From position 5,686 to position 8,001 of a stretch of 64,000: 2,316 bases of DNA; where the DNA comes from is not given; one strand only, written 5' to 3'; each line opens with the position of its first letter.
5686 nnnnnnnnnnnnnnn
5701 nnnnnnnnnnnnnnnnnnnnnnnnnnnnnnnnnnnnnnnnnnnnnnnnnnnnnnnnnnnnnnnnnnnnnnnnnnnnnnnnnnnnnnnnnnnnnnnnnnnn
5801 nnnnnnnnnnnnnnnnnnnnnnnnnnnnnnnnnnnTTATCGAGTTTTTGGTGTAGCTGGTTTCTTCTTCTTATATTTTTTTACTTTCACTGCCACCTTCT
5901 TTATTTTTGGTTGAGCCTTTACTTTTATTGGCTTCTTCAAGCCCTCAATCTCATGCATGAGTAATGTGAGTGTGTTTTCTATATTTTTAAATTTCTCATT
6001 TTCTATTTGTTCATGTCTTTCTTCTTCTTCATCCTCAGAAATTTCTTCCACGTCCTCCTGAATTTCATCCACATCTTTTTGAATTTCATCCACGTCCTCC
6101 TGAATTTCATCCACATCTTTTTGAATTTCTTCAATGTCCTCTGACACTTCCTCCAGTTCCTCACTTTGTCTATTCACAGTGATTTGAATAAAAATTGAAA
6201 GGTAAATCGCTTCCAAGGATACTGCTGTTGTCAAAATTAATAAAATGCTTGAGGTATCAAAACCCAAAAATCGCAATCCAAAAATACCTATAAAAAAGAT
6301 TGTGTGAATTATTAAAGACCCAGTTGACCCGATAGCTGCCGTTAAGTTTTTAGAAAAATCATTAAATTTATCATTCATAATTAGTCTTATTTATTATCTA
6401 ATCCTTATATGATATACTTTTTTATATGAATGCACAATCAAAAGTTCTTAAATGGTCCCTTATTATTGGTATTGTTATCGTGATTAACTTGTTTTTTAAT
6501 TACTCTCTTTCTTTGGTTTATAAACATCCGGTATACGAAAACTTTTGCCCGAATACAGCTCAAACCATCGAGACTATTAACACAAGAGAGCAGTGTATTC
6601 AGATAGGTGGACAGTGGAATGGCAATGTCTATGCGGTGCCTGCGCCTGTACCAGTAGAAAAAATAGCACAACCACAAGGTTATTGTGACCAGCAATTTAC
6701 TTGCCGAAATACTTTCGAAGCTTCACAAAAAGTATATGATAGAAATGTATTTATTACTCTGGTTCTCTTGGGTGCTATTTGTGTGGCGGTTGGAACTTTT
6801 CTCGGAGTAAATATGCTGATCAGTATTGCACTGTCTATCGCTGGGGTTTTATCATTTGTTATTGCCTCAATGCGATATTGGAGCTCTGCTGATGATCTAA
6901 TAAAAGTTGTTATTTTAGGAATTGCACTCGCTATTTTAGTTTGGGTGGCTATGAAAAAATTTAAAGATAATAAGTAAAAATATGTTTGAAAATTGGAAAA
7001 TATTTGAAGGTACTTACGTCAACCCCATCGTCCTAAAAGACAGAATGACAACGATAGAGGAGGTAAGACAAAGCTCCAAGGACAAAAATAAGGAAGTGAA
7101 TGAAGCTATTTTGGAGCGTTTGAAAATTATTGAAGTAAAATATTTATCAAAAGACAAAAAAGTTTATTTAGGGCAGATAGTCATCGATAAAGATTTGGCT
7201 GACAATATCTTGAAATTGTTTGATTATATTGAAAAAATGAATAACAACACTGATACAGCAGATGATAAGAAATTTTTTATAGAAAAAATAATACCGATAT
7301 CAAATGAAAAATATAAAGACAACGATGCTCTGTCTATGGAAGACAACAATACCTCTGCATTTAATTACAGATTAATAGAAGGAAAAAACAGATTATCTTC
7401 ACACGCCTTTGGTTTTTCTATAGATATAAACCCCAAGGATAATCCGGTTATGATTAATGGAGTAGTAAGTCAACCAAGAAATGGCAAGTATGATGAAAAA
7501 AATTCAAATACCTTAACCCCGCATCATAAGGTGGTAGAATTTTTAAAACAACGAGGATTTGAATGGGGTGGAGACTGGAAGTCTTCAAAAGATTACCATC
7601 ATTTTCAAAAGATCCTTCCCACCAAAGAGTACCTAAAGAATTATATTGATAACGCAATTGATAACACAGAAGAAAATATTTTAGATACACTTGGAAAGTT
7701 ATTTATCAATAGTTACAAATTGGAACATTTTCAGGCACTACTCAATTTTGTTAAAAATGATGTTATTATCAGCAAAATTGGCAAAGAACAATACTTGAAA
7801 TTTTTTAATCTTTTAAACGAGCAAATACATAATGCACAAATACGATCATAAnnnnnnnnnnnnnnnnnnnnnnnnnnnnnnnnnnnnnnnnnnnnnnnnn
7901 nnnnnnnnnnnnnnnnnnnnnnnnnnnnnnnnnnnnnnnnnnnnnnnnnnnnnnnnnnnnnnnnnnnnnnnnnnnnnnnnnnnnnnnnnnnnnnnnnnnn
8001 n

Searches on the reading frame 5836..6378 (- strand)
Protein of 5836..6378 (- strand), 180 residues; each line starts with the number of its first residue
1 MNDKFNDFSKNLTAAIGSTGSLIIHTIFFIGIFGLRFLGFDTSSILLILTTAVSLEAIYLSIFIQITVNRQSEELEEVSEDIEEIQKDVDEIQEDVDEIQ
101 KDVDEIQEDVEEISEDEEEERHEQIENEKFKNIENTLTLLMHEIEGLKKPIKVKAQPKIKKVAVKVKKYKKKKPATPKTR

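Call 52: search_protein_families(library=pfam, proteins=[window:5836-6378:-], max_evalue=0.0001)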
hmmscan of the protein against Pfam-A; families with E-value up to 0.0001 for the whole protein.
window:5836-6378:- (180 aa): 2 families
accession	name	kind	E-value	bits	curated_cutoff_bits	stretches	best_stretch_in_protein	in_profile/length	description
PF06103.16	DUF948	-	5.6e-06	26.9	37.2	1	58-115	11-68/89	Bacterial protein of unknown function (DUF948)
PF06210.16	DUF1003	-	1.2e-05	25.9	27.4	1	17-113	2-99/103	Protein of unknown function (DUF1003)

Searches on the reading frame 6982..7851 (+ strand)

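Call 52: search_protein_families(library=pfam, proteins=[window:6982-7851:+], max_evalue=0.0001)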
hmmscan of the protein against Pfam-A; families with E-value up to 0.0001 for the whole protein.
window:6982-7851:+ (289 aa): 1 family
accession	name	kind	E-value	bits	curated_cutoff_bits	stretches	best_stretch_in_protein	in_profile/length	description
PF13539.11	Peptidase_M15_4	-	1.6e-20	73.9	25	1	134-210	2-70/70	D-alanyl-D-alanine carboxypeptidase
